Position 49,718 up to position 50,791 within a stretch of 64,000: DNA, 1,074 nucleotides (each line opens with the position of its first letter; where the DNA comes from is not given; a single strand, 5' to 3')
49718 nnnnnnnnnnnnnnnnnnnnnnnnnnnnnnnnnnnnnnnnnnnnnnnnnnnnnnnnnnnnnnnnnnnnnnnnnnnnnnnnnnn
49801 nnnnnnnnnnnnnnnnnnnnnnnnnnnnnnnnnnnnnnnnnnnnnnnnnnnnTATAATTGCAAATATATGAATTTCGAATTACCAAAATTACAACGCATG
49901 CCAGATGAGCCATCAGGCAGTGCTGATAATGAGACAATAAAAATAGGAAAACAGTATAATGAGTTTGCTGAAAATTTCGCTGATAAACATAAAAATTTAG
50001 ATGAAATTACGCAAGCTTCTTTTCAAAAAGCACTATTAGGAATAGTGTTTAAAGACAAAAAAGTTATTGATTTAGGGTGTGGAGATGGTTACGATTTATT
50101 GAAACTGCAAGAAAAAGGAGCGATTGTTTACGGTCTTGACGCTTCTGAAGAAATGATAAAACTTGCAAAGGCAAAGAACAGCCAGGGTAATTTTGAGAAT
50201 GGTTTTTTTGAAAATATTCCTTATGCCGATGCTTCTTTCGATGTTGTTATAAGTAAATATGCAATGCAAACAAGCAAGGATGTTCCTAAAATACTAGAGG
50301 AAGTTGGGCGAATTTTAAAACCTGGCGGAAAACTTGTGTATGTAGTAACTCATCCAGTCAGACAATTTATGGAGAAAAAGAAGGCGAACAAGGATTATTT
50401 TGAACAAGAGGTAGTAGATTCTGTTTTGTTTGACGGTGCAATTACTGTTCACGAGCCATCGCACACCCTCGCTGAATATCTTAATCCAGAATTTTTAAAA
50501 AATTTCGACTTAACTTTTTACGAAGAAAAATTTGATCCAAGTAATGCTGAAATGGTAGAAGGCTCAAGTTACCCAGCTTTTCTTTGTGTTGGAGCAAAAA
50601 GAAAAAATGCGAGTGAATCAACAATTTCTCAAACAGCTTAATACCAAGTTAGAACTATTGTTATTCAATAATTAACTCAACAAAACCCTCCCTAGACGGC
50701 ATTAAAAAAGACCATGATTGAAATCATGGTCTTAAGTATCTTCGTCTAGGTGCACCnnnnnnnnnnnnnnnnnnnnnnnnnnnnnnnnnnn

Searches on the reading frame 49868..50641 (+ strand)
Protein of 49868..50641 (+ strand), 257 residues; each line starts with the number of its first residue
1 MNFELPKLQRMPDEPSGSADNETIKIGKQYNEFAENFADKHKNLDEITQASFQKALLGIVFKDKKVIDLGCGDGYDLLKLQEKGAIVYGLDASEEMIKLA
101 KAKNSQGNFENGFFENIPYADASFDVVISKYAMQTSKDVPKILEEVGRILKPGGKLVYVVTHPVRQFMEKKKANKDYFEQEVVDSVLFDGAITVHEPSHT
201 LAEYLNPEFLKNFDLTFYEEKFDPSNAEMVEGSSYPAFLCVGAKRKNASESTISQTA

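Call 3: search_protein_families(library=pfam, proteins=[window:49868-50641:+], max_evalue=0.1)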
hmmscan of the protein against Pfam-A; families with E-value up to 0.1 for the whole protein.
window:49868-50641:+ (257 aa): 23 families
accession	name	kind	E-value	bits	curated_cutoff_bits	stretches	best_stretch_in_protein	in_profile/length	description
PF08241.18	Methyltransf_11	-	2.9e-23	82.7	21.2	1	68-157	2-94/95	Methyltransferase domain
PF13847.12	Methyltransf_31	-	1.4e-22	80.4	27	1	62-177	3-128/145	Methyltransferase domain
PF13649.12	Methyltransf_25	-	1.3e-20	74.3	27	1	66-154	1-97/97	Methyltransferase domain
PF13489.12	Methyltransf_23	-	2.6e-16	60.2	27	1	56-161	16-119/164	Methyltransferase domain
PF08242.18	Methyltransf_12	-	9.5e-15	55.6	30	1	67-156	1-98/98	Methyltransferase domain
PF01209.24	Ubie_methyltran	-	5e-12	46.1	20.1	1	62-177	47-169/233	ubiE/COQ5 methyltransferase family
PF07021.18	MetW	-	3.9e-10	40.1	21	1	57-150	8-102/193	Methionine biosynthesis protein MetW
PF05175.20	MTS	-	1.4e-06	28.5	23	1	62-163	31-143/170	Methyltransferase small domain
PF05219.18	DREV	-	2.3e-06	27.4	26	1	61-173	93-201/265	DREV methyltransferase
PF20922.3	Anamorsin_N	-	5.7e-06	26.6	27.1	1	116-169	44-96/163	Anamorsin, N-terminal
PF03848.20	TehB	-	1.7e-05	24.8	20.4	1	59-159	27-133/193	Tellurite resistance protein TehB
PF03291.22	mRNA_G-N7_MeTrfase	-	2.7e-05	23.9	26.6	1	64-172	63-192/315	mRNA (guanine-N(7))-methyltransferase domain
PF05148.21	Methyltransf_8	-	8e-05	23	27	1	65-157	75-155/219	Hypothetical methyltransferase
PF01135.25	PCMT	-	0.00025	21.3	20.3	1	58-188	70-202/210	Protein-L-isoaspartate(D-aspartate) O-methyltransferase (PCMT)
PF08003.17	Methyltransf_9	-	0.00031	20.3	23.8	1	61-157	114-216/315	Protein of unknown function (DUF1698)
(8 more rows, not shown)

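Call 4: search_protein_families(library=padloc, proteins=[window:49868-50641:+], max_evalue=0.1)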
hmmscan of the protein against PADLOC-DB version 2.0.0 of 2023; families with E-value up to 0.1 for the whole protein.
window:49868-50641:+ (257 aa): 1 family
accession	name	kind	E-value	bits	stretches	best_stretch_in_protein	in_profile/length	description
PDLC04134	mad2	-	1.7e-20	71.3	1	30-183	258-422/492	mads_2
